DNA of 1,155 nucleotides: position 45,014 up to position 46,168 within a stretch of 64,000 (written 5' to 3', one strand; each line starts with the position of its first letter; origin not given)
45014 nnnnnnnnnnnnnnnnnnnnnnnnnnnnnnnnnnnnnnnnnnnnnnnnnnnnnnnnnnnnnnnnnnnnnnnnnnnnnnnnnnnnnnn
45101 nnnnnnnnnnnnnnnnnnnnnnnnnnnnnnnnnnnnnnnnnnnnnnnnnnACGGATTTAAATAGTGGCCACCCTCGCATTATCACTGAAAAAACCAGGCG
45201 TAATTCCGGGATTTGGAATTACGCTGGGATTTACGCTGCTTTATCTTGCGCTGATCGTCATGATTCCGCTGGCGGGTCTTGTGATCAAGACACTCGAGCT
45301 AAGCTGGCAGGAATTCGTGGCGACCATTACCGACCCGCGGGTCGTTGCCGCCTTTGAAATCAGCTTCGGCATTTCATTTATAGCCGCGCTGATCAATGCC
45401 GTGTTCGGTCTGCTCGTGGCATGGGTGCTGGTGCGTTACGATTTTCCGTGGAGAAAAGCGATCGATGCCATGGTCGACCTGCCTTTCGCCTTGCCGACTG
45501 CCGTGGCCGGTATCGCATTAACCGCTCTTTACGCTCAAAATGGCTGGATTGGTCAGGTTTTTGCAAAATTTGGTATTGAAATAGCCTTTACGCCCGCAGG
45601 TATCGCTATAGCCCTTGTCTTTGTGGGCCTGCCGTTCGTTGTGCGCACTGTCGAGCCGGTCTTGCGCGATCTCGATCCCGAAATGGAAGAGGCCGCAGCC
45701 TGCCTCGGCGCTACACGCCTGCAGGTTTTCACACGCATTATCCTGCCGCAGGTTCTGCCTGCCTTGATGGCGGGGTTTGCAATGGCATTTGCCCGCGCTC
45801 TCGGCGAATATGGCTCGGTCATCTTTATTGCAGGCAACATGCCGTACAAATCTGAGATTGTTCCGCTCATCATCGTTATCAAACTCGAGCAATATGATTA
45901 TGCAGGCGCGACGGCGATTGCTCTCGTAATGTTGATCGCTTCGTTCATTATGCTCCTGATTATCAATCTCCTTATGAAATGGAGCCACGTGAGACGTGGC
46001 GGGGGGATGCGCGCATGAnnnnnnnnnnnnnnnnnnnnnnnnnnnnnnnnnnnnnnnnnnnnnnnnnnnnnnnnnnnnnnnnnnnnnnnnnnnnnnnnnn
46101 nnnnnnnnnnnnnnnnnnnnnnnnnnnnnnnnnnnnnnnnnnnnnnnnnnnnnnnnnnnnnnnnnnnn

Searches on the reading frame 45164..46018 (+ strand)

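Call 56: search_protein_families(library=ncbifam, proteins=[window:45164-46018:+], max_evalue=1e-10)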
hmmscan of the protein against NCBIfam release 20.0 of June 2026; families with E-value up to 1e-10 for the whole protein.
window:45164-46018:+ (284 aa): 27 families (the best 25 are shown)
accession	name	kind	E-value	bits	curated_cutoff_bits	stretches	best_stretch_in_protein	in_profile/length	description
TIGR02139.1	permease_CysT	equivalog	3e-122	407.3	246.1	1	13-274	1-262/265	sulfate ABC transporter permease subunit CysT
NF008208.0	PRK10971.1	equivalog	2.3e-96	322.5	415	1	11-272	7-268/277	sulfate/thiosulfate ABC transporter permease CysT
TIGR00969.1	3a0106s02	subfamily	3.5e-96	321.8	240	1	12-270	11-269/272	sulfate ABC transporter permease subunit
TIGR02140.1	permease_CysW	equivalog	2.5e-56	191.1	329.1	1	23-271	8-256/261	sulfate ABC transporter permease subunit CysW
TIGR02141.1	modB_ABC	equivalog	1.5e-52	178.3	182.6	1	66-271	2-206/208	molybdate ABC transporter permease subunit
TIGR01581.1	Mo_ABC_porter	hypoth_equivalog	4.5e-52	176.8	210.3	1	46-266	5-225/225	ABC transporter permease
NF040839.1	tungstate_WtpB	equivalog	4.9e-43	147.6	340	1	26-272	11-249/251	tungstate ABC transporter permease WtpB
NF006939.0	PRK09421.1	equivalog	2e-42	145.2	262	1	58-277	6-227/230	molybdate ABC transporter permease subunit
NF008620.0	PRK11602.1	equivalog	8.1e-42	143.4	442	1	23-274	25-275/291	sulfate/thiosulfate ABC transporter permease CysW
NF011624.0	PRK15050.1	equivalog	6.2e-30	104.3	247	1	24-266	31-281/297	2-aminoethylphosphonate ABC transporter permease subunit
TIGR03226.1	PhnU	equivalog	1e-23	84.3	283.45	1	23-264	48-297/311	2-aminoethylphosphonate ABC transporter permease subunit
NF007047.0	PRK09500.1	equivalog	2.6e-23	82.9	326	1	20-272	12-253/257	spermidine/putrescine ABC transporter permease PotC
NF038017.1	ABC_perm1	subfamily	3.6e-22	79.2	100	1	68-257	2-184/184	ABC transporter permease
TIGR03262.1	PhnU2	equivalog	2.1e-19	69.6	593.25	0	162-275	427-537/546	putative 2-aminoethylphosphonate ABC transporter permease subunit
TIGR03255.1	PhnV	equivalog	1.1e-18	67.9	358.7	1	62-268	66-262/270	2-aminoethylphosphonate ABC transport system, membrane component PhnV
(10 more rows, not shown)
